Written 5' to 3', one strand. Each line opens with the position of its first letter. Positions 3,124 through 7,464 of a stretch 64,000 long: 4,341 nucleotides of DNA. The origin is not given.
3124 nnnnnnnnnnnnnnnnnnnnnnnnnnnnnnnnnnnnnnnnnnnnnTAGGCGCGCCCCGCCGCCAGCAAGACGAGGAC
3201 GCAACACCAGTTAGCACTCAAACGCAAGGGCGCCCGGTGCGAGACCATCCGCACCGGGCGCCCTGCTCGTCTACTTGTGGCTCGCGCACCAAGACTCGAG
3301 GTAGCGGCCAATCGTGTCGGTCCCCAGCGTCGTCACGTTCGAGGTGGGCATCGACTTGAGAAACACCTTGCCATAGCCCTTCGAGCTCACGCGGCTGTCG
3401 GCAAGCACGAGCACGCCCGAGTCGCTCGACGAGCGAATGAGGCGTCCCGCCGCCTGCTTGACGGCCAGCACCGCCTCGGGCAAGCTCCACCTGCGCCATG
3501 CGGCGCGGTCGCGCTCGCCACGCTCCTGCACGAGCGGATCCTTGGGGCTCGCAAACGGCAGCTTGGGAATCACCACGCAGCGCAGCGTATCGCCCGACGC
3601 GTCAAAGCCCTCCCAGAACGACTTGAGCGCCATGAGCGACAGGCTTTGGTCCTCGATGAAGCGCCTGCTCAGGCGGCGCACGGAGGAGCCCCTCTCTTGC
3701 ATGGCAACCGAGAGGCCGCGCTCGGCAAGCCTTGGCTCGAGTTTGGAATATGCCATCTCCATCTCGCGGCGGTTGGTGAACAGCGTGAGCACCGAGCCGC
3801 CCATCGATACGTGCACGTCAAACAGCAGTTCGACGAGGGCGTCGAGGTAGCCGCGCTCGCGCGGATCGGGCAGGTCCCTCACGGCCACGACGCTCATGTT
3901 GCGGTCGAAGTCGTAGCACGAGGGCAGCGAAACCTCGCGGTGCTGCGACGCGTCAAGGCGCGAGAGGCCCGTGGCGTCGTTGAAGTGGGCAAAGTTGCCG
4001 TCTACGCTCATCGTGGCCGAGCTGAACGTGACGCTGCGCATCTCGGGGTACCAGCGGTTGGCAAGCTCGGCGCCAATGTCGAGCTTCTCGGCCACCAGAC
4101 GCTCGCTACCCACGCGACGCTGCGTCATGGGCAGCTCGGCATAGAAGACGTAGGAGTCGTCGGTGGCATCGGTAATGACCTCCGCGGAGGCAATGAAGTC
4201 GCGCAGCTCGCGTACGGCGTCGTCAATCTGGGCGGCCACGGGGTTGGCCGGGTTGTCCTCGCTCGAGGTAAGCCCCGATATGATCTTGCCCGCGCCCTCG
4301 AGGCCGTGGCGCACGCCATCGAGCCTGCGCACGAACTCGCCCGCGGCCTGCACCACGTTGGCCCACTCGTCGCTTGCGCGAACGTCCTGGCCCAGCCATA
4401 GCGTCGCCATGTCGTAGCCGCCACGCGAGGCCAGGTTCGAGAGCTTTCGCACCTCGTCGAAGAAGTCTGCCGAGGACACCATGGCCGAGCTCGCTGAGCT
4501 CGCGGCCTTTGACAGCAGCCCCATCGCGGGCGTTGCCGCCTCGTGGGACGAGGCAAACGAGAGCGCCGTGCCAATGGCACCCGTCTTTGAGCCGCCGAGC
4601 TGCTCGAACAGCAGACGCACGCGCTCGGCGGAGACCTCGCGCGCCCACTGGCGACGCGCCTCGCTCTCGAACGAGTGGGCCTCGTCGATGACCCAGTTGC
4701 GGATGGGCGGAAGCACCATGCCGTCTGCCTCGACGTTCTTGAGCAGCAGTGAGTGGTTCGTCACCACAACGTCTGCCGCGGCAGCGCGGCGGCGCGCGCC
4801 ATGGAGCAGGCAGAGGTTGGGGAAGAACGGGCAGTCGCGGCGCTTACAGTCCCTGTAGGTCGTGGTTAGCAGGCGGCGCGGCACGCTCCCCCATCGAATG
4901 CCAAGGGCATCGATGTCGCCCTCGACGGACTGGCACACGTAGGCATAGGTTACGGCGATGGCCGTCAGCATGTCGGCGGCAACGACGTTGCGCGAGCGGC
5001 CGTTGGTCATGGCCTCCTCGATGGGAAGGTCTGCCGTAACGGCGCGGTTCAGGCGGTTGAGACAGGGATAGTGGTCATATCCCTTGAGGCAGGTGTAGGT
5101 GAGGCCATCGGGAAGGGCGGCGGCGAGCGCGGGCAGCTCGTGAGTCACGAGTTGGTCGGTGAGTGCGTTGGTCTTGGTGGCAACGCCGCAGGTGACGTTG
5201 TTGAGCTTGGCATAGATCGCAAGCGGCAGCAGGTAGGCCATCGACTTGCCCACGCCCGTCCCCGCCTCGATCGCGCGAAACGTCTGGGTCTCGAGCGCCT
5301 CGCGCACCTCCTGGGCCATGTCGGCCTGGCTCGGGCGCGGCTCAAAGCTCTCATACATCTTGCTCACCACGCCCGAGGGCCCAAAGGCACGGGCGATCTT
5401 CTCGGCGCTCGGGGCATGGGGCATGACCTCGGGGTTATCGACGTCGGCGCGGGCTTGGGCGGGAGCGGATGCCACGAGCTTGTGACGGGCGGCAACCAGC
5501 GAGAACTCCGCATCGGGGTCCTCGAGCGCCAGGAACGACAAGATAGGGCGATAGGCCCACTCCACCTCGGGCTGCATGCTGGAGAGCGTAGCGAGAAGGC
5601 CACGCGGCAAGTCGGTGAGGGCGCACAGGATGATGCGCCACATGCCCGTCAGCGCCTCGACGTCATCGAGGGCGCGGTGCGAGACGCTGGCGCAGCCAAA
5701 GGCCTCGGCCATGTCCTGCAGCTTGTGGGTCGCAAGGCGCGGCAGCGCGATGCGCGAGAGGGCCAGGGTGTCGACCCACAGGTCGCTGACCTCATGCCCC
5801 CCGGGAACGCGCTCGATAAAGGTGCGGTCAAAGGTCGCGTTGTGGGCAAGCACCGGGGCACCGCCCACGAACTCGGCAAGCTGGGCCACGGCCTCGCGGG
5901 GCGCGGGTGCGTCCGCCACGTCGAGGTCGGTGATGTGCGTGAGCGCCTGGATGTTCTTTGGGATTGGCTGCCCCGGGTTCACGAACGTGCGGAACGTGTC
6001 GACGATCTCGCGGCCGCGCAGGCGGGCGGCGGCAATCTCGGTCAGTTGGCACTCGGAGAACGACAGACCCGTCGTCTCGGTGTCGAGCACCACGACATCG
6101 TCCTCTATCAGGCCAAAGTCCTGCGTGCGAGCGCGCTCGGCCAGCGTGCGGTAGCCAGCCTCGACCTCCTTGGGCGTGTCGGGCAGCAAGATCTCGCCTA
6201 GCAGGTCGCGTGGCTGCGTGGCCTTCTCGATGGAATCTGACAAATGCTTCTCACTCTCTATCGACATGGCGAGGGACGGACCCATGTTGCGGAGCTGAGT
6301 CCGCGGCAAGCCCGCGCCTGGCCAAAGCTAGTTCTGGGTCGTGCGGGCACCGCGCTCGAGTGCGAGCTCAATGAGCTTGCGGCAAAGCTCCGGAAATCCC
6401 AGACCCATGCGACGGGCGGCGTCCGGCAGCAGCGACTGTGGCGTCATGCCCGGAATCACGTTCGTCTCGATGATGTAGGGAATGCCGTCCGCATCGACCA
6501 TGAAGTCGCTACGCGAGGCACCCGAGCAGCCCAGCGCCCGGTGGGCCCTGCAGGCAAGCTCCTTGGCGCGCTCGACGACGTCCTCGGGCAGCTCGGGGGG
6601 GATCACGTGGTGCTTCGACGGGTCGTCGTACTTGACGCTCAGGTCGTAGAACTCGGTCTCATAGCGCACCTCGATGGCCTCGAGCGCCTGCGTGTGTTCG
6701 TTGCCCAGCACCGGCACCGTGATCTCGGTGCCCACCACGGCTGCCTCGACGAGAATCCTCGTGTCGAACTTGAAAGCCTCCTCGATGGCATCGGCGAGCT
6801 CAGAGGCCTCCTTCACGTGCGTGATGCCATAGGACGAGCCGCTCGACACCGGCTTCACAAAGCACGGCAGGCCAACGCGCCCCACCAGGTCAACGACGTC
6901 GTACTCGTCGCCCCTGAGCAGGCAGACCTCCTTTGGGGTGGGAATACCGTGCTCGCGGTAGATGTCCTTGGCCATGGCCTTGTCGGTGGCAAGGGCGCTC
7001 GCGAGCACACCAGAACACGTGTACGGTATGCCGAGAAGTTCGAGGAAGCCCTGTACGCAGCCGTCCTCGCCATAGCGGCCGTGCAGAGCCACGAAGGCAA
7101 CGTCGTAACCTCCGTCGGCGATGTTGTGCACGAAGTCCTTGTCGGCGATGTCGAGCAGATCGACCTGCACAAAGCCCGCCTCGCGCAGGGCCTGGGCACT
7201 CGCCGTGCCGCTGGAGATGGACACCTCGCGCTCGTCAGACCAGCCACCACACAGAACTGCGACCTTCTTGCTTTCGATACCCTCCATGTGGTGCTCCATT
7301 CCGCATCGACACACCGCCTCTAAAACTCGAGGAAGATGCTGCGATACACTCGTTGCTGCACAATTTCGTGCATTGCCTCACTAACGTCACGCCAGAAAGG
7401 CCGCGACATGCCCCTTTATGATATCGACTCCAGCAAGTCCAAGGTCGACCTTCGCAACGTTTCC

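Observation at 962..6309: PafBC-like pair of WYL-domain regulators (the second with an AT-hook) convergent with a DnaQ-exonuclease-DinG helicase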

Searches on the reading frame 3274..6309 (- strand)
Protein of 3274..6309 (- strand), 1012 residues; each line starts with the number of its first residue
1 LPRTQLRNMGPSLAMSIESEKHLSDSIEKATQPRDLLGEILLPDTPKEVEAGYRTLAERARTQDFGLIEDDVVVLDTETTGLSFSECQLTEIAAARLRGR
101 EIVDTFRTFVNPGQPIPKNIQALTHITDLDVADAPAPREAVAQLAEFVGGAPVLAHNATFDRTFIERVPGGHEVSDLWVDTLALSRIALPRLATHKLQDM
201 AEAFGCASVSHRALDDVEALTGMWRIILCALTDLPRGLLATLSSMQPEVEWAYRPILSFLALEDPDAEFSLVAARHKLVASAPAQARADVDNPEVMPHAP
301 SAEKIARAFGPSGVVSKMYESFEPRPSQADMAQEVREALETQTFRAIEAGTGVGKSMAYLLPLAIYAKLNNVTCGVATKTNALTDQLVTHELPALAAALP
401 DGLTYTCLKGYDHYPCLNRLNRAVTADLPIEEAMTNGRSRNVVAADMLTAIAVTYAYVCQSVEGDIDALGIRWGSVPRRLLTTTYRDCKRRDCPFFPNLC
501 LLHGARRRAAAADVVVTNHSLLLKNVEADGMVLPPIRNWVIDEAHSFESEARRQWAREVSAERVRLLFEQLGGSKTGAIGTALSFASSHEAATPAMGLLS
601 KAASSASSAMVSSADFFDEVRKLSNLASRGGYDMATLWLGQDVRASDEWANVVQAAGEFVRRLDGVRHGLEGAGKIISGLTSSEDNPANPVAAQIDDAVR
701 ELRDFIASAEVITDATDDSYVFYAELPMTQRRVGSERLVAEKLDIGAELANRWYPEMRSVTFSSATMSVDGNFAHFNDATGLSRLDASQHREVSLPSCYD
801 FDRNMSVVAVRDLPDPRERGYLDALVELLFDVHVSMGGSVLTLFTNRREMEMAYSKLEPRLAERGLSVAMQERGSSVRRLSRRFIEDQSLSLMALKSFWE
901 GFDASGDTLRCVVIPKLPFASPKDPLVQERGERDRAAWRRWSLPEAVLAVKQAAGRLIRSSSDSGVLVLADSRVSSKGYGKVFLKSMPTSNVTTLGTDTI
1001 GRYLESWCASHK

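Call 3: search_protein_families(library=pfam, proteins=[window:3274-6309:-], max_evalue=0.1)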
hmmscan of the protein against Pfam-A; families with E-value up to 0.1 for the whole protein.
window:3274-6309:- (1012 aa): 5 families
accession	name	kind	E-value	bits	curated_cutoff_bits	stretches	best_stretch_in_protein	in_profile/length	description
PF13307.12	Helicase_C_2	-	1.3e-35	123.4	25.3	1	836-989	8-169/170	Helicase C-terminal domain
PF00929.31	RNase_T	-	8.9e-25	88.6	24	1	73-220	1-160/164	Exonuclease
PF00270.35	DEAD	-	9.5e-07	29.1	26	1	346-389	18-63/167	DEAD/DEAH box helicase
PF16473.11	Rv2179c-like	-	0.018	15.2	27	0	73-227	3-176/177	3'-5' exoribonuclease Rv2179c-like domain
PF04851.21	ResIII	-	0.029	14.7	22.5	0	322-387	2-69/164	Type III restriction enzyme, res subunit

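Call 4: search_protein_families(library=ncbifam, proteins=[window:3274-6309:-], max_evalue=0.1)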
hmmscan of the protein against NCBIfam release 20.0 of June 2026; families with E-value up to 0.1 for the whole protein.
window:3274-6309:- (1012 aa): 30 families (the best 25 are shown)
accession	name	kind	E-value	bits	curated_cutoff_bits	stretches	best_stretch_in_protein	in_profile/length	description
NF005981.0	PRK08074.1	equivalog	7.6e-144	480.9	789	1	72-1007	5-928/931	ATP-dependent DNA helicase DinG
NF053712.1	repair_DEAH_YoaA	equivalog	2.2e-110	370.3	680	2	636-994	280-620/630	DNA repair helicase YoaA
TIGR01407.1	dinG_rel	hypoth_equivalog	1.5e-105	354.4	547.7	2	73-570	3-475/889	putative DnaQ family exonuclease/DinG family helicase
NF008729.0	PRK11747.1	equivalog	5e-87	293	598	1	316-989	18-696/703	ATP-dependent DNA helicase DinG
NF005569.0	PRK07246.1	equivalog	3.5e-51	174.4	794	2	72-544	9-445/820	bifunctional DnaQ family exonuclease/ATP-dependent helicase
NF001688.0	PRK00448.1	equivalog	2.5e-34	118.1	873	1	63-233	416-590/1445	PolC-type DNA polymerase III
NF005907.0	PRK07883.1-5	equivalog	4.1e-34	117.9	454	1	69-227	27-191/584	DEDD exonuclease domain-containing protein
NF005906.0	PRK07883.1-4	equivalog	9.2e-33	113.4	495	1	72-228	8-168/563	DEDD exonuclease domain-containing protein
NF005289.0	PRK06807.1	equivalog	8.4e-32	110.6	335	1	69-218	7-159/313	3'-5' exonuclease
TIGR01405.1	polC_Gram_pos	equivalog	3.4e-30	104.6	1043.45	1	63-229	182-352/1211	DNA polymerase III subunit alpha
NF005905.0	PRK07883.1-3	equivalog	1.4e-29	103.2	508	1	67-224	21-184/581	DEDD exonuclease domain-containing protein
NF005836.0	PRK07740.1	equivalog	1.2e-24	87.1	261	1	64-232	53-227/244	hypothetical protein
NF006316.0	PRK08517.1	equivalog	1.2e-24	87.1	247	1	67-235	67-234/270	3'-5' exonuclease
NF005904.0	PRK07883.1-2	equivalog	2.9e-24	85.3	969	1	67-220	27-186/584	DEDD exonuclease domain-containing protein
NF006615.0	PRK09182.1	subfamily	1.9e-22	79.4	207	1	70-221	50-204/307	3'-5' exonuclease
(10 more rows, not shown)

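Call 10: search_protein_families(library=padloc, proteins=[window:3274-6309:-], max_evalue=1)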
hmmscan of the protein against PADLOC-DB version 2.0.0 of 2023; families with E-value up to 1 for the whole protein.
window:3274-6309:- (1012 aa): 9 families
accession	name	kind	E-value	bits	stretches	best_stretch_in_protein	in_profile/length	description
PDLC01439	typeIV_DinG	-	2.3e-94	315.1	1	318-990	10-559/575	CAS-IV-A; associated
PDLC01729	typeIV_DinG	-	2.8e-34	116.9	1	303-974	7-617/666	Csf4_0_IVA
PDLC01247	DEDDh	-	5.7e-34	115.7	1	73-223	1-137/139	"CAS-I,CAS-II,CAS-III,CAS-IV,CAS-V,CAS-VI; associated"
PDLC05027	PDC-S48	-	1.9e-22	78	1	73-255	7-192/411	-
PDLC05028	PDC-S48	-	2.5e-19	67.2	1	73-226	21-178/512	-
PDLC01730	typeIV_DinG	-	2.5e-16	57.2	3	304-408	101-204/802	Csf4_1_IVA1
PDLC01321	typeIV_DinG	-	3e-14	50.8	3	328-404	2-78/559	CAS-IV-A; associated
PDLC01007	typeIV_DinG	-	9.6e-12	42.3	3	328-408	2-83/676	CRISPR type AFERR-associated DEAD/DEAH-box helicase Csf4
PDLC04986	PDC-S28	-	0.051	9.9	1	890-975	390-471/831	-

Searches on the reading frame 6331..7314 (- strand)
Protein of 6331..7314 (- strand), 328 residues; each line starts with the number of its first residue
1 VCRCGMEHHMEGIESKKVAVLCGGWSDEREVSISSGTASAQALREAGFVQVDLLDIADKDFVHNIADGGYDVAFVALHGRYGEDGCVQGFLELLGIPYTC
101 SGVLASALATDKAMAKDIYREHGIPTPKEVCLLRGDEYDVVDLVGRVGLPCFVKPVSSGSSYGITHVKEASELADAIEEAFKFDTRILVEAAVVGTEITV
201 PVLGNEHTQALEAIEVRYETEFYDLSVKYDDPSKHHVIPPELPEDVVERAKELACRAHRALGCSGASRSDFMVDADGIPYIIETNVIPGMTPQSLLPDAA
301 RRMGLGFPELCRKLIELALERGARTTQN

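Call 3: search_protein_families(library=pfam, proteins=[window:6331-7314:-], max_evalue=0.1)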
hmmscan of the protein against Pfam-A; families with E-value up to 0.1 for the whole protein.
window:6331-7314:- (328 aa): 8 families
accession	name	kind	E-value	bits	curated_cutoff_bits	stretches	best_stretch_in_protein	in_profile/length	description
PF07478.18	Dala_Dala_lig_C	-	8.1e-55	185.9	24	1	121-316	4-204/204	D-ala D-ala ligase C-terminus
PF01820.27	Dala_Dala_lig_N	-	4.6e-19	69.6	34.6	2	69-101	89-121/121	D-ala D-ala ligase N-terminus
PF02786.22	CPSase_L_D2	-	2.1e-06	27.9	19.8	1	111-285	1-177/211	Carbamoyl-phosphate synthase L chain, ATP binding domain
PF02222.28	ATP-grasp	-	4.5e-06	26.9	27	1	119-266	3-142/179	ATP-grasp domain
PF13535.11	ATP-grasp_4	-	1e-05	25.7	27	1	148-285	2-149/160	ATP-grasp domain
PF02655.19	ATP-grasp_3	-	1.9e-05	25.3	23.2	1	110-285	2-154/160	ATP-grasp domain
PF14397.11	ATPgrasp_ST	-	0.0019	17.9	31.4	1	248-293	216-262/278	Sugar-transfer associated ATP-grasp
PF01071.24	GARS_A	-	0.0035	17.6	27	1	110-206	1-102/194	Phosphoribosylglycinamide synthetase, ATP-grasp (A) domain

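Call 4: search_protein_families(library=ncbifam, proteins=[window:6331-7314:-], max_evalue=0.1)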
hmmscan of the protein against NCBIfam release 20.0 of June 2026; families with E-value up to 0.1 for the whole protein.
window:6331-7314:- (328 aa): 64 families (the best 25 are shown)
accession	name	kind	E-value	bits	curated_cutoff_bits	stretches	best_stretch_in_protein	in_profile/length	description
NF002378.0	PRK01372.1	subfamily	3.7e-101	337.8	243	1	14-320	5-303/305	D-alanine--D-alanine ligase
TIGR01205.1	D_ala_D_alaTIGR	subfamily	3.7e-85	285.7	245.65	1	17-318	1-317/318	D-alanine--D-alanine ligase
NF002528.0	PRK01966.1-4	subfamily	6.7e-83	278.5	262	2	68-324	98-364/366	D-alanine--D-alanine ligase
NF002526.0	PRK01966.1-2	equivalog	1.5e-73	247.7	449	1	65-323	89-352/362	D-alanine--D-alanine ligase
NF011170.0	PRK14572.1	equivalog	7e-66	222.7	489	1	64-321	83-348/351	D-alanyl-alanine synthetase A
NF002527.0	PRK01966.1-3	equivalog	1.1e-65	222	310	2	67-319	73-329/332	D-alanine--D-alanine ligase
NF002525.0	PRK01966.1-1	equivalog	1.4e-65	221.6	457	1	70-325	99-357/364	D-alanine--D-alanine ligase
NF000091.3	D_ala_D_ser_VanG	exception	1.4e-64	218.1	495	1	70-318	94-343/344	D-alanine--D-serine ligase VanG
NF002529.0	PRK01966.1-5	equivalog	2.6e-60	204.2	472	1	71-320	87-338/348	D-alanine--D-alanine ligase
NF000207.3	D_ala_D_ser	equivalog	5.3e-59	200.1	520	1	70-320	90-341/342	D-alanine--D-serine ligase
NF011169.0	PRK14571.1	equivalog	3.1e-57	194.2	404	1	17-320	2-297/300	D-alanyl-alanine synthetase A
NF000206.1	D_ala_D_lac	equivalog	9.7e-54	182.6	550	1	70-319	91-341/342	D-alanine--(R)-lactate ligase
NF011167.0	PRK14569.1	equivalog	1.3e-51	175.8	410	1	15-318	3-295/296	D-alanyl-alanine synthetase A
NF012214.1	D_ala_D_ser_VanC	exception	1.8e-49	168.8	650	1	71-320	96-347/350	D-alanine--D-serine ligase VanC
NF012215.1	D_ala_D_lac_VanD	exception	2.7e-49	168.3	700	1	70-321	91-343/343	D-alanine--(R)-lactate ligase VanD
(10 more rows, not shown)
